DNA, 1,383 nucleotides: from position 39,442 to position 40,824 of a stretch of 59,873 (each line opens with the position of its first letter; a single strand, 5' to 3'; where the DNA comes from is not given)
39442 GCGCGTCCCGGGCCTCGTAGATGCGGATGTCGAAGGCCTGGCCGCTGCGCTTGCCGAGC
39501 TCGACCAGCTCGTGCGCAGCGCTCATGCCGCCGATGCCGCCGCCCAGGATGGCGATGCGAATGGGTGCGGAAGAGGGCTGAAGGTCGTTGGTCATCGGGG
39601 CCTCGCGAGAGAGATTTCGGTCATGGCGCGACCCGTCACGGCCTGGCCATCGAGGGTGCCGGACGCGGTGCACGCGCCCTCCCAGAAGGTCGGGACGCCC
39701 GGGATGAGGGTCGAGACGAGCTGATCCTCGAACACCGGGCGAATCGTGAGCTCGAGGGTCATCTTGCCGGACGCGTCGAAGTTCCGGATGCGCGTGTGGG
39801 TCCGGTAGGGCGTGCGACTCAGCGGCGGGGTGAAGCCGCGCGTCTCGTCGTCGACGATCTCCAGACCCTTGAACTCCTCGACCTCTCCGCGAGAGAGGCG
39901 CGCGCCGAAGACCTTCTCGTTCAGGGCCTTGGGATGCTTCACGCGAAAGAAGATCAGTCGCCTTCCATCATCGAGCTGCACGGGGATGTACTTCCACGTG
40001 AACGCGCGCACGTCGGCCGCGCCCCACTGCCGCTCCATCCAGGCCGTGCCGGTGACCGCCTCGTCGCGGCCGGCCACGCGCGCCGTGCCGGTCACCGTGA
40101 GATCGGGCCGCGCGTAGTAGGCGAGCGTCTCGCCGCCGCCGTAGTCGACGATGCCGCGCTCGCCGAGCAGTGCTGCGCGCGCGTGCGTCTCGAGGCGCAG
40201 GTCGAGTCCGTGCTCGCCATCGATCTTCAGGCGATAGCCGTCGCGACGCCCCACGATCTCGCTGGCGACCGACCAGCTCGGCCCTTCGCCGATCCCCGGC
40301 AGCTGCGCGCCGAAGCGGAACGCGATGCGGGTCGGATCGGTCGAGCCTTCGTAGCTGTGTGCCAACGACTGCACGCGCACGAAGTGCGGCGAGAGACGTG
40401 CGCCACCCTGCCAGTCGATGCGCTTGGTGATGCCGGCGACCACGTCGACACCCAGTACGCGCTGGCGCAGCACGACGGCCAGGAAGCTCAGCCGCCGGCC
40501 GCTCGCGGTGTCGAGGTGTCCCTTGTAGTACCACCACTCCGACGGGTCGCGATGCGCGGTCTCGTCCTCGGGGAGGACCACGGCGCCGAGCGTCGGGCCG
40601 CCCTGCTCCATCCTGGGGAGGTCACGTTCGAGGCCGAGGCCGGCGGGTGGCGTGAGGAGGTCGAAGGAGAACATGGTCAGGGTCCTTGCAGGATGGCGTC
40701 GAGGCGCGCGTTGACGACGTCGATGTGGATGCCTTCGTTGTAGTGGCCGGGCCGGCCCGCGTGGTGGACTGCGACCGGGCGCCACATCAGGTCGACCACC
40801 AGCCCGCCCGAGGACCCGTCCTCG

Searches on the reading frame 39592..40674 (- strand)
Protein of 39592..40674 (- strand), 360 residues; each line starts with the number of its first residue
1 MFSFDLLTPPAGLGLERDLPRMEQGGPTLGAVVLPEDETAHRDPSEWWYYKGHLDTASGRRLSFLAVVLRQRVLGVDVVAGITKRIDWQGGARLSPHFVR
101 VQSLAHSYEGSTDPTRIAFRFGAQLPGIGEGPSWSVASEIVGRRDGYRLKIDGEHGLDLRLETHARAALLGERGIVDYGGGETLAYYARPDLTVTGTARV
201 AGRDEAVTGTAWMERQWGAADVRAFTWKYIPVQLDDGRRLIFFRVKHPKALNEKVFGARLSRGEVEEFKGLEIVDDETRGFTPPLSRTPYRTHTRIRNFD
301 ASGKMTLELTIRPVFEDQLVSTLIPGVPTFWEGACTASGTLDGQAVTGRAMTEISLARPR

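Call 7: search_protein_families(library=pfam, proteins=[window:39592-40674:-], max_evalue=0.01)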
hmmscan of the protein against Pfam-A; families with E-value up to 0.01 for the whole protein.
window:39592-40674:- (360 aa): 2 families
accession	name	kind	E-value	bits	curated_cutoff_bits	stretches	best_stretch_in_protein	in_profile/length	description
PF07143.17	CrtC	-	5e-20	73.3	22.5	1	46-218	2-167/168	CrtC N-terminal lipocalin domain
PF17186.10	Lipocalin_9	-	2e-10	41.3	26.2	1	226-354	7-128/131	Lipocalin-like domain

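Call 10: search_protein_families(library=padloc, proteins=[window:39592-40674:-], max_evalue=0.01)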
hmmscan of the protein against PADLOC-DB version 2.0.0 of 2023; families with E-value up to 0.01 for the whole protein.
window:39592-40674:- (360 aa): 0 families

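Call 40: search_protein_families(library=ncbifam, proteins=[window:39592-40674:-], max_evalue=0.001)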
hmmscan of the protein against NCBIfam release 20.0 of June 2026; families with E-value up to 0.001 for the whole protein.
window:39592-40674:- (360 aa): 0 families

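Call 101: search_dna_similar(query=window:39592-40674:-, collection=plasmids, mode=protein, max_evalue=1e-10, max_rows=15)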
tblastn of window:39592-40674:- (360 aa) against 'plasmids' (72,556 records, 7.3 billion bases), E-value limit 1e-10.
Records with a match: 20; places in all: 20; records where one place covers at least 80% of the query: 20.
Best place of each record, by identity: <60% 20.
By first word of the organism name: Agrobacterium 15; Variovorax 2; Microvirga 1; Aeromonas 1; Caballeronia 1.
By predicted mobility (MOB-suite, as given by PLSDB): conjugative 12; non-mobilizable 8.
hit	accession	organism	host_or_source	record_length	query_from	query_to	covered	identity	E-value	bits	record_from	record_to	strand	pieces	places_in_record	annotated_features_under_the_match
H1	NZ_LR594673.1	Variovorax sp. PBL-E5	linuron-contaminated soil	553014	29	344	88%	27.6%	5e-22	105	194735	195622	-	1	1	lipocalin family protein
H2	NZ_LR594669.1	Variovorax sp. SRS16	linuron-contaminated soil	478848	29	344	88%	27.3%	3e-21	102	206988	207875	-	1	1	lipocalin family protein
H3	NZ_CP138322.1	Agrobacterium fabrum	Blueberry,Crown gall tissues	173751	31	343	87%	26.5%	8e-11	71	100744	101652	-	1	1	lipocalin-like domain-containing protein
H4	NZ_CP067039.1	Agrobacterium fabrum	-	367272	31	343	87%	26.5%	8e-11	71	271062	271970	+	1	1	lipocalin-like domain-containing protein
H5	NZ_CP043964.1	Agrobacterium fabrum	Prosopis cineraria,pure bacterial ...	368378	31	343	87%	26.5%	8e-11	71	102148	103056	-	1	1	lipocalin-like domain-containing protein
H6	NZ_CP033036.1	Agrobacterium fabrum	-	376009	31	343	87%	26.5%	8e-11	71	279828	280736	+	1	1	lipocalin-like domain-containing protein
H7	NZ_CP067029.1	Agrobacterium fabrum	-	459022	31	343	87%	26.5%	8e-11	71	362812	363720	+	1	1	lipocalin-like domain-containing protein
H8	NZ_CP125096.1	Agrobacterium fabrum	Raspberry,cell culture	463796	31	343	87%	26.5%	8e-11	71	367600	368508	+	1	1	lipocalin-like domain-containing protein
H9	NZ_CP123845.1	Agrobacterium fabrum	Raspberry,cell culture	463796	31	343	87%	26.5%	8e-11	71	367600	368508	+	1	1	lipocalin-like domain-containing protein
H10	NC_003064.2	Agrobacterium fabrum str. C58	-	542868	31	343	87%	26.5%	8e-11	71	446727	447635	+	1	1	lipocalin-like domain-containing protein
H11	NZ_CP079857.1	Agrobacterium fabrum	-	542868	31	343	87%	26.5%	8e-11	71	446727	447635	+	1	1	lipocalin-like domain-containing protein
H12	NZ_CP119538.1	Agrobacterium fabrum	-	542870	31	343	87%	26.5%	8e-11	71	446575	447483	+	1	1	lipocalin-like domain-containing protein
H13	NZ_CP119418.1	Agrobacterium fabrum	-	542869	31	343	87%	26.5%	8e-11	71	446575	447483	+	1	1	lipocalin-like domain-containing protein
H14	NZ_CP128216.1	Agrobacterium fabrum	whole organism,plant root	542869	31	343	87%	26.5%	8e-11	71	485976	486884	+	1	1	lipocalin-like domain-containing protein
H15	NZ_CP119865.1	Agrobacterium fabrum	-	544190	31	343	87%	26.5%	8e-11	71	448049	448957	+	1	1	lipocalin-like domain-containing protein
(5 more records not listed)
